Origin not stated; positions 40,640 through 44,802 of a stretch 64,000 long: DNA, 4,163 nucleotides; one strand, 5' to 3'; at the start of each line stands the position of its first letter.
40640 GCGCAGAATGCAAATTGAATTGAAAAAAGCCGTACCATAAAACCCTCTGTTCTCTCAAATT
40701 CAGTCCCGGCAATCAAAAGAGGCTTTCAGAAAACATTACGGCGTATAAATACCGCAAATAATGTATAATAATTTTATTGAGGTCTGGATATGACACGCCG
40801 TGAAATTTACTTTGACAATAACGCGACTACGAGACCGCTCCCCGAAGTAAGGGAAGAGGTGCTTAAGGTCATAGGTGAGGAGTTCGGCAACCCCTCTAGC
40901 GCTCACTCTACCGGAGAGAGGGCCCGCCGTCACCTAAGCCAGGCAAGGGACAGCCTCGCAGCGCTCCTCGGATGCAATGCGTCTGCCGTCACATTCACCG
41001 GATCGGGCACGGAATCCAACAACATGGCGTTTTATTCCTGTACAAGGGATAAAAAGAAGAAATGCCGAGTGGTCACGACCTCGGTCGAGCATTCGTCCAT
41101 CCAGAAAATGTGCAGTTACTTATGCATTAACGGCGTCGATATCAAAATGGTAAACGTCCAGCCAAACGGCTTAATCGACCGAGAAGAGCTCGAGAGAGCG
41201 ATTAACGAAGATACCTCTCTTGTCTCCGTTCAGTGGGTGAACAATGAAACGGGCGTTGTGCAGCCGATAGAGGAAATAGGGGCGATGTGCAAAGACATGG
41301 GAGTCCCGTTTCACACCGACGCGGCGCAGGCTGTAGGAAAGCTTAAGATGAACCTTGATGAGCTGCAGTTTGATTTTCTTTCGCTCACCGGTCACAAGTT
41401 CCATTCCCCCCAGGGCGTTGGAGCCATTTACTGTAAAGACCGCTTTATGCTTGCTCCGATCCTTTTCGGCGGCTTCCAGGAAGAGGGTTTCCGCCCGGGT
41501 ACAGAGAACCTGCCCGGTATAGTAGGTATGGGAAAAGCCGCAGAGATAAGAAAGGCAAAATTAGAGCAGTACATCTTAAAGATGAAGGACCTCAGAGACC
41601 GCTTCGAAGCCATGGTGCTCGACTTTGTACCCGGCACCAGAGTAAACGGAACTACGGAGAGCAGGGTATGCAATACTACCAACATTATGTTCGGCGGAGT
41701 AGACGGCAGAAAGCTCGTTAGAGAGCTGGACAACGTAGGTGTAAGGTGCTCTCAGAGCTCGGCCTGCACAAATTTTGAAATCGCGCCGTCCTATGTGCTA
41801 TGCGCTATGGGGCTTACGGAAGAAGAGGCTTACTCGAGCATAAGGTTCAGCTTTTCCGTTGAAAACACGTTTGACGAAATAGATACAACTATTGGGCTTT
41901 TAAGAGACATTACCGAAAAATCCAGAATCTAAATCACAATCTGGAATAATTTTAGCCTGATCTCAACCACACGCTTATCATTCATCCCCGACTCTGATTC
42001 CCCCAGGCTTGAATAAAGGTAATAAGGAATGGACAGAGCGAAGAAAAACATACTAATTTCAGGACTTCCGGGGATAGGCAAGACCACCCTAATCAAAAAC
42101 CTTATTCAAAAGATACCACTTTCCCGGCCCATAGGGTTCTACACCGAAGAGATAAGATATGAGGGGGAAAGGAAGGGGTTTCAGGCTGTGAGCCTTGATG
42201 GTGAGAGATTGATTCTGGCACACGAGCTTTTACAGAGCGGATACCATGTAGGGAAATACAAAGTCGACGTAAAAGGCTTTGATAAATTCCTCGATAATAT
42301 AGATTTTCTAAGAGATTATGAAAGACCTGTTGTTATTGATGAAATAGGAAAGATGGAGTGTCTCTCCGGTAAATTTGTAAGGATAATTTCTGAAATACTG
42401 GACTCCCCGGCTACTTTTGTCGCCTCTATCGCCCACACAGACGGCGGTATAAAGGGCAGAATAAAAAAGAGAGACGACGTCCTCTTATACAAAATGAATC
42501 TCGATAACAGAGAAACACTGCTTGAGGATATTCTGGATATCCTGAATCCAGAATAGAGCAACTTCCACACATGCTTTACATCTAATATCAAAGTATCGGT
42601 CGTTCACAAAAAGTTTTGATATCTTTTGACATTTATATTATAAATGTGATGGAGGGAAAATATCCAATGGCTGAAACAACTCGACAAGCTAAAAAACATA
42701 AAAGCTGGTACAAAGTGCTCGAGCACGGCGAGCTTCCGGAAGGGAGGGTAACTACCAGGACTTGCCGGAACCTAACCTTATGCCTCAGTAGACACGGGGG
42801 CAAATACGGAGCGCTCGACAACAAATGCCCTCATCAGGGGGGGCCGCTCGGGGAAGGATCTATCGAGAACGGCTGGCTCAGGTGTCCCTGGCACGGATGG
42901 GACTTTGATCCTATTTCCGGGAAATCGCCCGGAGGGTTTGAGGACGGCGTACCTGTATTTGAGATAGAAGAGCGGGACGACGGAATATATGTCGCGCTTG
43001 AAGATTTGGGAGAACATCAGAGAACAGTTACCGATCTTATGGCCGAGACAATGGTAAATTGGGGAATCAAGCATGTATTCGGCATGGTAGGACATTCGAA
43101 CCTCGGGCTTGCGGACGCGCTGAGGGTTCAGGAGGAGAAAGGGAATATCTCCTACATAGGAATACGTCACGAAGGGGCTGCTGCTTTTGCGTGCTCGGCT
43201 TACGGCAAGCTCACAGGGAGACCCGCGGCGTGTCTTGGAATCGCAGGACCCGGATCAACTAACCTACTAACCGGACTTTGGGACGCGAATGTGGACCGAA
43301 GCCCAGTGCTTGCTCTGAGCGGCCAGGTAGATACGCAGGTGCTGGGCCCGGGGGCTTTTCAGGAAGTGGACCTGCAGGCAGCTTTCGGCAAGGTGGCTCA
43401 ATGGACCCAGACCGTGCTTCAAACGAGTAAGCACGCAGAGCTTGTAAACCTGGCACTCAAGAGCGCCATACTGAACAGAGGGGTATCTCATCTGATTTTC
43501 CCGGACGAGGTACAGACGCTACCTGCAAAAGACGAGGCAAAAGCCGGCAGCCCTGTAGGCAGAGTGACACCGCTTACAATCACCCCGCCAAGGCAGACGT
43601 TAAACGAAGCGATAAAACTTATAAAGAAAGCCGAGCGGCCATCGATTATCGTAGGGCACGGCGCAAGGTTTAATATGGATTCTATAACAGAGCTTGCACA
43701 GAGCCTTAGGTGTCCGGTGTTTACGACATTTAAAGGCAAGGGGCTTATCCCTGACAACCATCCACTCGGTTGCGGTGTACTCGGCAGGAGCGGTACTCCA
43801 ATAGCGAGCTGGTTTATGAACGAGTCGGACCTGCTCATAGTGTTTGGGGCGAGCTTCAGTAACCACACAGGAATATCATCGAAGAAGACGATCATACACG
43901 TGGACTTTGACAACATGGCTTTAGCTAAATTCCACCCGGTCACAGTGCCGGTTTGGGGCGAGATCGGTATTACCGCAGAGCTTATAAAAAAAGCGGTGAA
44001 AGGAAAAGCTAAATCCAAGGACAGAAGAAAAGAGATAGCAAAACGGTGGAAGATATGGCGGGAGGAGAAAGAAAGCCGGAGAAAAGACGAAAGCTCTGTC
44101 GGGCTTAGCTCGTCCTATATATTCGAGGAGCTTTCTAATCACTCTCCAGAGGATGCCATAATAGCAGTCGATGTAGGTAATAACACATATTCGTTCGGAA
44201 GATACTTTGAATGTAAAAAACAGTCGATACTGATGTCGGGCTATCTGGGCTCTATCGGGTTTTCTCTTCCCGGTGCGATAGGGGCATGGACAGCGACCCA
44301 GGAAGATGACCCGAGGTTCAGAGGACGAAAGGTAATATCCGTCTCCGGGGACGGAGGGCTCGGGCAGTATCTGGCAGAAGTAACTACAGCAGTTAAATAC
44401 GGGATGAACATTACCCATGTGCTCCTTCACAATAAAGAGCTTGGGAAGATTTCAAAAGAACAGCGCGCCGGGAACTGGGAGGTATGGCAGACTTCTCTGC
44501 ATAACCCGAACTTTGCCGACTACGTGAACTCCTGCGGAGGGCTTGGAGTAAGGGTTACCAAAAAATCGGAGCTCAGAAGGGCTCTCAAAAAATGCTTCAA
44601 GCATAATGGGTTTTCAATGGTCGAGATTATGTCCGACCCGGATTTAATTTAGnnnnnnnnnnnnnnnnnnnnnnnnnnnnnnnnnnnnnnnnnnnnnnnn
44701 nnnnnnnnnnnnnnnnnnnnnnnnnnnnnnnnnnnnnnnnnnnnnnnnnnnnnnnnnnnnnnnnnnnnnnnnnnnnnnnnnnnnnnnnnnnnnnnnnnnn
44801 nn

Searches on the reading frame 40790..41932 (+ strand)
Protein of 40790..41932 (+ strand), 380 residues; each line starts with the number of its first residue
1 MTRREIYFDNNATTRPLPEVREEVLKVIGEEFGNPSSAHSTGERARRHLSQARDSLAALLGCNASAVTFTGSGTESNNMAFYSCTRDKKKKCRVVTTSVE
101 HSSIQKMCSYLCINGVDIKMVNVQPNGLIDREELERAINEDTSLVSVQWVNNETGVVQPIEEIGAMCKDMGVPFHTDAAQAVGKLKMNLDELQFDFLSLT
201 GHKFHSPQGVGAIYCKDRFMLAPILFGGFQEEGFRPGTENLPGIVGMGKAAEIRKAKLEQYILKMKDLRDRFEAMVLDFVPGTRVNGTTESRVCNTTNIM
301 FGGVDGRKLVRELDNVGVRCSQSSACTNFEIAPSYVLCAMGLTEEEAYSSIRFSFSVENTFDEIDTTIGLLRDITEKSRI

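Call 57: search_protein_families(library=pfam, proteins=[window:40790-41932:+], max_evalue=0.001)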
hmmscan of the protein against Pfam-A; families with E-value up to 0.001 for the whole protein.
window:40790-41932:+ (380 aa): 4 families
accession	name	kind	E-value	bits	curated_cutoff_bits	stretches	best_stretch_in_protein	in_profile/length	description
PF00266.25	Aminotran_5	-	8.4e-71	239.3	21.5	1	6-365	1-369/371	Aminotransferase class-V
PF01212.27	Beta_elim_lyase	-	7.7e-10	39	27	1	51-180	36-171/288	Beta-eliminating lyase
PF01041.23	DegT_DnrJ_EryC1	-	1.7e-09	37.8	19.8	1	55-183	32-151/360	DegT/DnrJ/EryC1/StrS aminotransferase family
PF00282.25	Pyridoxal_deC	-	2.2e-07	30.4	27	1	89-184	143-246/375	Pyridoxal-dependent decarboxylase conserved domain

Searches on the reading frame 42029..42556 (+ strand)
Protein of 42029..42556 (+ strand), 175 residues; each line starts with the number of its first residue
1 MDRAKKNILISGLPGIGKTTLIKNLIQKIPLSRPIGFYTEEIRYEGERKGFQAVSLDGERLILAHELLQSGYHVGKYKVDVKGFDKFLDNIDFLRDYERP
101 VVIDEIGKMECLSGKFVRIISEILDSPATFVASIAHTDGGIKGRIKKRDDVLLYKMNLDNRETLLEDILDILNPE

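Call 57: search_protein_families(library=pfam, proteins=[window:42029-42556:+], max_evalue=0.001)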
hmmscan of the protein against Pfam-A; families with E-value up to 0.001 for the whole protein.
window:42029-42556:+ (175 aa): 6 families
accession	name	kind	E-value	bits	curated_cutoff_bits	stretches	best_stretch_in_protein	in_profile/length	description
PF03266.21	NTPase_1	-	4.3e-36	124.7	23.9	1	7-169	1-168/168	NTPase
PF13401.12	AAA_22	-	0.00019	22.2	27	1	4-32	4-32/130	AAA domain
PF13479.12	AAA_24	-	0.00026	21.3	27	0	5-112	2-79/195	AAA domain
PF13173.12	AAA_14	-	0.00041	20.8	27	0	5-113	2-78/129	AAA domain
PF20720.3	nSTAND3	-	0.00054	20.1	27.2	0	5-28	17-40/155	Novel STAND NTPase 3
PF25201.1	nSTAND6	-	0.001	19.6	27.7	0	5-33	18-46/148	Novel STAND NTPase 6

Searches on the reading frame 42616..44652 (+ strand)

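Call 3: search_protein_families(library=pfam, proteins=[window:42616-44652:+], max_evalue=1)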
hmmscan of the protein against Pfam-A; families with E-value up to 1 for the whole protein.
window:42616-44652:+ (678 aa): 7 families
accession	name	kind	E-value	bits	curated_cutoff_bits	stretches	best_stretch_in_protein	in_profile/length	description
PF00205.28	TPP_enzyme_M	-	1.6e-32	112.5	30.4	1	330-454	2-134/137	Thiamine pyrophosphate enzyme, central domain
PF02776.23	TPP_enzyme_N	-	1.9e-32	112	26.8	1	137-255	2-118/119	Thiamine pyrophosphate enzyme, N-terminal TPP binding domain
PF02775.26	TPP_enzyme_C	-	2.5e-30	105.7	21.9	1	519-671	1-151/151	Thiamine pyrophosphate enzyme, C-terminal TPP binding domain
PF00355.32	Rieske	-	2.2e-17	63.2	20.3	1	30-103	1-74/88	Rieske [2Fe-2S] domain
PF22543.2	Rieske_4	-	0.002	18.8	28.4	1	55-96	24-69/119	Soluble Rieske-type ferredoxin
PF13806.12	Rieske_2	-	0.0098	16.3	27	1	30-126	1-103/104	Rieske-like [2Fe-2S] domain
PF13439.12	Glyco_transf_4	-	0.043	14.3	28.5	1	279-409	9-139/170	Glycosyltransferase Family 4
